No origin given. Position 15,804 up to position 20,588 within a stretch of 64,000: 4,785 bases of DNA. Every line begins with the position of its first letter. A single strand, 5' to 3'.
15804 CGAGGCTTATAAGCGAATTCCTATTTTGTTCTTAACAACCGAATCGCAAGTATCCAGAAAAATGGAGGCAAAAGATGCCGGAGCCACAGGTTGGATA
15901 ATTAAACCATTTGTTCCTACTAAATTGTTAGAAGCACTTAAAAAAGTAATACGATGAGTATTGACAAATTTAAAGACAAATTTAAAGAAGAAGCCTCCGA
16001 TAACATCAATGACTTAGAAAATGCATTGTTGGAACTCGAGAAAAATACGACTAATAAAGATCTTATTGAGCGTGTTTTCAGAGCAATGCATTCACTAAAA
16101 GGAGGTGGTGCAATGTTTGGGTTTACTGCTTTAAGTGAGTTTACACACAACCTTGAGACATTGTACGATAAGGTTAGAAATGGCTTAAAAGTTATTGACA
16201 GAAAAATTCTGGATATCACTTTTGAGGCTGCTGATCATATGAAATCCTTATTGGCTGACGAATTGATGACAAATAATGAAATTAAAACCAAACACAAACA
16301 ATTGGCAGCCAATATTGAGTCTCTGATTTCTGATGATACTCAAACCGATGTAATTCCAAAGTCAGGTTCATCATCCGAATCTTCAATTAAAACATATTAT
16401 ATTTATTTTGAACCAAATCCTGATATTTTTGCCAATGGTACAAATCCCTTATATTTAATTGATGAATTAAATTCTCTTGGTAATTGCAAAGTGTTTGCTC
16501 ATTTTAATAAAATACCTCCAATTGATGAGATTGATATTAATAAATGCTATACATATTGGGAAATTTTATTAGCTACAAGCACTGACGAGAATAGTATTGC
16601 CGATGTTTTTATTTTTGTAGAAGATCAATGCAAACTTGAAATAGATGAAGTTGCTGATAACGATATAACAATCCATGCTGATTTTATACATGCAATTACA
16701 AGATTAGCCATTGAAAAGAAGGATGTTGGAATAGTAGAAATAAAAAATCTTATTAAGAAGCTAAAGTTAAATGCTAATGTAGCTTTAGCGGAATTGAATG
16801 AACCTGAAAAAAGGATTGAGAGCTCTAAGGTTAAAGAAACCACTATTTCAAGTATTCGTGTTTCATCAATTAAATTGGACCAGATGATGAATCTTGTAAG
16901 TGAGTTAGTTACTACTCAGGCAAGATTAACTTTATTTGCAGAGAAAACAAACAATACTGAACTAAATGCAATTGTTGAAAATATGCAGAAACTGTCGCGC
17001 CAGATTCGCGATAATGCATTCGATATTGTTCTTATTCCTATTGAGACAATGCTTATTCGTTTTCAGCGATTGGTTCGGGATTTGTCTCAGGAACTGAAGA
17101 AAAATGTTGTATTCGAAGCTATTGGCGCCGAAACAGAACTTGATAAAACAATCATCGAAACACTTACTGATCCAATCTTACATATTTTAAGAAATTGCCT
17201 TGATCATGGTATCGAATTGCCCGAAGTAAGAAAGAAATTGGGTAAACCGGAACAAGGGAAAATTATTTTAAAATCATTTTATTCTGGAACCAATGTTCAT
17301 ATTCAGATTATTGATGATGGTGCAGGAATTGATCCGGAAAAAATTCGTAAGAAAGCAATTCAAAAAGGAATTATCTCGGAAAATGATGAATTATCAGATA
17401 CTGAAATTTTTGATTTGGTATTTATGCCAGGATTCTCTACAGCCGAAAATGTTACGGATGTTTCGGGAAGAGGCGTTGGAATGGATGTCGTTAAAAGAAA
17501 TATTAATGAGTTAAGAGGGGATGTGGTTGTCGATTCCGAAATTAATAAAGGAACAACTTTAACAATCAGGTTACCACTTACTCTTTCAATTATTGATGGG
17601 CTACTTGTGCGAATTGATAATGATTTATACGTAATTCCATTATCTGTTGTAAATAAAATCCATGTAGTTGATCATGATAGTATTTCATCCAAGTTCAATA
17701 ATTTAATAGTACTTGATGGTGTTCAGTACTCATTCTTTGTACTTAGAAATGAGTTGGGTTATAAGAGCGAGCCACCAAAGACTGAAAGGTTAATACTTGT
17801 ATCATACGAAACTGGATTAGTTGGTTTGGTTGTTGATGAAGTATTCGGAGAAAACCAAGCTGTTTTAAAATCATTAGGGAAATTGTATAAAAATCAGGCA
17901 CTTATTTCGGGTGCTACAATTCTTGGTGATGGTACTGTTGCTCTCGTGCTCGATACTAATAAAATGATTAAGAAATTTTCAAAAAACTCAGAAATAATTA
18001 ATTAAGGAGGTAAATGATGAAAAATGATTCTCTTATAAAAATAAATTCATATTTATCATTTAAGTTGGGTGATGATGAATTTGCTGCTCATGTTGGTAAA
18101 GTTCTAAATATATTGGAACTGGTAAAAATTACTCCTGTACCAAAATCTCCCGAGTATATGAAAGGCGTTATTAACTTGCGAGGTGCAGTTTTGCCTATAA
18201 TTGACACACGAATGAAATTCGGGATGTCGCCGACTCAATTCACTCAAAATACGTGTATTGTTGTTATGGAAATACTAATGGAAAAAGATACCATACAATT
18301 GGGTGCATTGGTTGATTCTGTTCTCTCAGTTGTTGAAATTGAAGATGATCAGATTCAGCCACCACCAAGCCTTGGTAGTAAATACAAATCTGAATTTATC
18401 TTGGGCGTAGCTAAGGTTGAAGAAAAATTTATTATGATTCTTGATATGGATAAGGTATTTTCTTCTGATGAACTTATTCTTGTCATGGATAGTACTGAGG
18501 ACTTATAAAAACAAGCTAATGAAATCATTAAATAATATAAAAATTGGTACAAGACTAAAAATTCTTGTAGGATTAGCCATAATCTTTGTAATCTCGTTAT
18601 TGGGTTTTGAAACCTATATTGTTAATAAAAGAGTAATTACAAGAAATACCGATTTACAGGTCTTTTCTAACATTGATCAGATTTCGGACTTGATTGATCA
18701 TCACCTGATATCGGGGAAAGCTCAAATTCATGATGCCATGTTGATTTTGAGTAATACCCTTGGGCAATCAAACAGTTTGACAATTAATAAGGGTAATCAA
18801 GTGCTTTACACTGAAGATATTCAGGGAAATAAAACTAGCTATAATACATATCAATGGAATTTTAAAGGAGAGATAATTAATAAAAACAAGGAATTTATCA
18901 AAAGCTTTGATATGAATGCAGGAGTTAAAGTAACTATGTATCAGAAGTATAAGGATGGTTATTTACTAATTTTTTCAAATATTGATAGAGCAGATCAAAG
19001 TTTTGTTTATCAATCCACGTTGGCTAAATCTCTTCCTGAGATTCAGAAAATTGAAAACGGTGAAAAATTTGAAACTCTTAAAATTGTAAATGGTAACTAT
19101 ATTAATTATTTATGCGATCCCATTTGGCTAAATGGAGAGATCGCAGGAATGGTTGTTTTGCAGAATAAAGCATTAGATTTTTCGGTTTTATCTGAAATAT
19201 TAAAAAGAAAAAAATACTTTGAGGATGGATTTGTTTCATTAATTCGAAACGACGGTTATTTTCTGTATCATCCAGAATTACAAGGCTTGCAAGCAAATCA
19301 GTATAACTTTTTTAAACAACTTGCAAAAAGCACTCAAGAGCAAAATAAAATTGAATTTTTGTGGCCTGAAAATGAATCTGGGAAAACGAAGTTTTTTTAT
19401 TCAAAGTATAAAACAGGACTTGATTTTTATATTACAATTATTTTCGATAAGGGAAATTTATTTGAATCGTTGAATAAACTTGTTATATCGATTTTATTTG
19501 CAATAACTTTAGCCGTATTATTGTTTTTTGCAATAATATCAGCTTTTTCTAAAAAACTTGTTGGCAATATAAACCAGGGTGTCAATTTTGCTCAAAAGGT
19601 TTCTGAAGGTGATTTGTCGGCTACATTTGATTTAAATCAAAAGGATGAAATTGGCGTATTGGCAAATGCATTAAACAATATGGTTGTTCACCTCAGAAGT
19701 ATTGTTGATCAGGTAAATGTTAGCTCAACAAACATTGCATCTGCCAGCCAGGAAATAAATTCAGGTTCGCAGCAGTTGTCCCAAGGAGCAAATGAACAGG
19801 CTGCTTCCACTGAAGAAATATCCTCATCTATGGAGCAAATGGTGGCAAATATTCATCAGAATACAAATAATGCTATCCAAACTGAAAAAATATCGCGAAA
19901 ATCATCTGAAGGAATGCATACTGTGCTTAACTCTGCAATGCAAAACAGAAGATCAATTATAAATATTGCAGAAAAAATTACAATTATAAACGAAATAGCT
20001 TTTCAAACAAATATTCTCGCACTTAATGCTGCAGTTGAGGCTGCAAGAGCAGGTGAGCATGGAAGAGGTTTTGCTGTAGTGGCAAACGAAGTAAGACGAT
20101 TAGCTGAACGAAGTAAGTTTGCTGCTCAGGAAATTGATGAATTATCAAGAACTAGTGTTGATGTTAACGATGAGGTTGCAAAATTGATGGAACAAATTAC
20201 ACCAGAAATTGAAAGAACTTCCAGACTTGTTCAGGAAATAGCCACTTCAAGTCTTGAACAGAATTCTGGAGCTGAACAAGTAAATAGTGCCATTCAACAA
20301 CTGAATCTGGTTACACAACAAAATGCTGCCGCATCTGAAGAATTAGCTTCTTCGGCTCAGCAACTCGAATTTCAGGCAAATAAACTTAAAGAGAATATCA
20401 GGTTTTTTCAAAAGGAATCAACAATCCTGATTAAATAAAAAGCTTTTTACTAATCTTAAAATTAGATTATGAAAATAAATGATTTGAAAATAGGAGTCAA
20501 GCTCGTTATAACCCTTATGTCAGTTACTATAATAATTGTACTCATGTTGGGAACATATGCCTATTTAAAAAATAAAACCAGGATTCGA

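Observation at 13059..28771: Complete che-type chemosensory cluster with non-standard accessory genes in an apparently Bacteroidota genome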

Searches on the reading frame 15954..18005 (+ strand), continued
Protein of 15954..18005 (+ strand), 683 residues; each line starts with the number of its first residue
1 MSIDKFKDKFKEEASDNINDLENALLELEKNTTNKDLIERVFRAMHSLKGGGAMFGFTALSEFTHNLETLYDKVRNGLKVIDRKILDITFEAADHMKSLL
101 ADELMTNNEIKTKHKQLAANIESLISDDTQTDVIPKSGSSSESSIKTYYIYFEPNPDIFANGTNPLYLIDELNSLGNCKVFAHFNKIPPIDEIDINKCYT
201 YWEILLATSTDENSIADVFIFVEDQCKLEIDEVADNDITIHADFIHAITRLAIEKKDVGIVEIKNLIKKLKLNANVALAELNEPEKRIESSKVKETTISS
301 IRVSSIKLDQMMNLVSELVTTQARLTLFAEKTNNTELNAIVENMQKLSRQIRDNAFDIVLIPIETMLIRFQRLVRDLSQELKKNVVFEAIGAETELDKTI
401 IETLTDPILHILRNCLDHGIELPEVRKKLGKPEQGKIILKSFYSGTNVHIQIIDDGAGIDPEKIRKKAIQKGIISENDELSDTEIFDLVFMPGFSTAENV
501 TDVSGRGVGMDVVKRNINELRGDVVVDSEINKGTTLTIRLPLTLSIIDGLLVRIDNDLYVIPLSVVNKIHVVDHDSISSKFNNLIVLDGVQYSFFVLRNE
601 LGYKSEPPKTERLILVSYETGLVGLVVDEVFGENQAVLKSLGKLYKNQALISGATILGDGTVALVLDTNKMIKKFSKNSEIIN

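Call 99: get_annotated_region(hit=H41, flank=7000)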
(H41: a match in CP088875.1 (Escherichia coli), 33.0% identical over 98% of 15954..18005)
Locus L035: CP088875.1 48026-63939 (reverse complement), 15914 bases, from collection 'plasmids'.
description: Escherichia coli strain F17EC0245 plasmid pF17EC0245-1, complete sequence
organism: Escherichia coli (NCBI taxid 562)
taxonomy: Bacteria; Pseudomonadota; Gammaproteobacteria; Enterobacterales; Enterobacteriaceae; Escherichia; Escherichia coli
host: -; source: Homo sapiens,blood; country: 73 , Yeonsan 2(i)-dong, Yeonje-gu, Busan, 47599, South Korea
typing (MOB-suite, as given by PLSDB): non-mobilizable
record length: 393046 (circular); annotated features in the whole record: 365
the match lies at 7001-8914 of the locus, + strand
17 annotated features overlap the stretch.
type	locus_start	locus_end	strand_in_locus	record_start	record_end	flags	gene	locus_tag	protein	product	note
CDS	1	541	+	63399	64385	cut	araH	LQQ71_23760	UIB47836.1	arabinose ABC transporter permease AraH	-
CDS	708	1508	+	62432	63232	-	otsB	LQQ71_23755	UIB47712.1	trehalose-phosphatase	-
CDS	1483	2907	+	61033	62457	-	otsA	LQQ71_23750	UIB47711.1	alpha,alpha-trehalose-phosphate synthase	-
CDS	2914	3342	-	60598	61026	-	uspC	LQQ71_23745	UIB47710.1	universal stress protein UspC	-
CDS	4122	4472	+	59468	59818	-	flhD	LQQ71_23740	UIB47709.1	flagellar transcriptional regulator FlhD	-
CDS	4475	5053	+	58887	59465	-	flhC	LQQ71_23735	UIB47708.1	flagellar transcriptional regulator FlhC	-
CDS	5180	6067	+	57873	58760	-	motA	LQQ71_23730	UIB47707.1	flagellar motor stator protein MotA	-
CDS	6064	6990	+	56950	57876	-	motB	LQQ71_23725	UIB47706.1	flagellar motor protein MotB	-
CDS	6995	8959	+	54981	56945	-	cheA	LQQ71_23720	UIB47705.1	chemotaxis protein CheA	-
CDS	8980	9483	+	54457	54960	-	cheW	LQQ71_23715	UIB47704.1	chemotaxis protein CheW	-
CDS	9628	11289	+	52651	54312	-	tar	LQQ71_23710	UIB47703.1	methyl-accepting chemotaxis protein II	-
CDS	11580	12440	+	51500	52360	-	cheR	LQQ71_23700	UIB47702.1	protein-glutamate O-methyltransferase CheR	-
CDS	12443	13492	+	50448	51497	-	cheB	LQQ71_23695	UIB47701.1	protein-glutamate methylesterase/protein glutamine deamidase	-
CDS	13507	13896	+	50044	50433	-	cheY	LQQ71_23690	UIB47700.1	chemotaxis response regulator CheY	-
CDS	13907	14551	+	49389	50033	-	cheZ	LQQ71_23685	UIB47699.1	protein phosphatase CheZ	-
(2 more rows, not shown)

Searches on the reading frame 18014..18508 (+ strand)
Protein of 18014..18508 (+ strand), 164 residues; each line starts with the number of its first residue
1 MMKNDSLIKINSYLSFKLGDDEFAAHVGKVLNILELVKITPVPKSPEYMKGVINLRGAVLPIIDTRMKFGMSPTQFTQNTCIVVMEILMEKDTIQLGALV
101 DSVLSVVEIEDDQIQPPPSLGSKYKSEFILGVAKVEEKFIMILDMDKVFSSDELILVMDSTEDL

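Call 3: search_protein_families(library=pfam, proteins=[window:18014-18508:+], max_evalue=0.01)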
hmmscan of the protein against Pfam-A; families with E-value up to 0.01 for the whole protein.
window:18014-18508:+ (164 aa): 1 family
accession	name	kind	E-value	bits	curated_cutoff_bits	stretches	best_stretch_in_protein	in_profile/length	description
PF01584.24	CheW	-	2.6e-35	121.5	23.5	1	13-152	2-137/138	CheW-like domain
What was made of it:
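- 18014..18508 (+): CheW. Pfam CheW 2.6e-35 (call 3).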

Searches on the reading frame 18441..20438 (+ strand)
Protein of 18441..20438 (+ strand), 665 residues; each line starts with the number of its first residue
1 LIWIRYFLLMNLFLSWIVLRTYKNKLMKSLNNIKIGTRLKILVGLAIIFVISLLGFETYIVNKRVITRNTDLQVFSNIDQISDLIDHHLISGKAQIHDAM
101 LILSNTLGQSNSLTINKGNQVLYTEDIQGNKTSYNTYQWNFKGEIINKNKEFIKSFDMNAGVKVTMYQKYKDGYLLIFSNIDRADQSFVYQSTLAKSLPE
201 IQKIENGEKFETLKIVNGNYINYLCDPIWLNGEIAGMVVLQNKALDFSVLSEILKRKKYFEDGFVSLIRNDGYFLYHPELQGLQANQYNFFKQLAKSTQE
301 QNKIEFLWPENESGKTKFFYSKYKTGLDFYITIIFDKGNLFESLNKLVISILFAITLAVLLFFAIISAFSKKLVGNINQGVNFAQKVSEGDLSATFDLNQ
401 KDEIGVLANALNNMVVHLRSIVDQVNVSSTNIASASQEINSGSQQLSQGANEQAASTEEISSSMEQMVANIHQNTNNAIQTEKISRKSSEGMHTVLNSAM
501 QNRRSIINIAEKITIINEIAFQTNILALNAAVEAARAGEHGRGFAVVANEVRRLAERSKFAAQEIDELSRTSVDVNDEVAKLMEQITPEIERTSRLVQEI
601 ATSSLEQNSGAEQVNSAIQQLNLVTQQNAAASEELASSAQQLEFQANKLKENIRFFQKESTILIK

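Call 3: search_protein_families(library=pfam, proteins=[window:18441-20438:+], max_evalue=0.01)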
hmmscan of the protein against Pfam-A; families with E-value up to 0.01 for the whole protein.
window:18441-20438:+ (665 aa): 5 families
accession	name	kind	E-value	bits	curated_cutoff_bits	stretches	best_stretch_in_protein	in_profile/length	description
PF00015.26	MCPsignal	-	1.8e-34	119.5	34.6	1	477-642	3-168/172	Methyl-accepting chemotaxis protein (MCP) signalling domain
PF00672.30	HAMP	-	8.2e-08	32.9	25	1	384-419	17-52/53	HAMP domain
PF02743.24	dCache_1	-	4.1e-07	30.2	45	1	159-325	49-232/240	Cache domain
PF17202.10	sCache_3_3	-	6.2e-05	23.7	28.8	1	146-239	3-92/107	Single cache domain 3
PF17224.9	DUF5300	-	0.0059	17.3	27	0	103-168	31-95/99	Domain of unknown function (DUF5300)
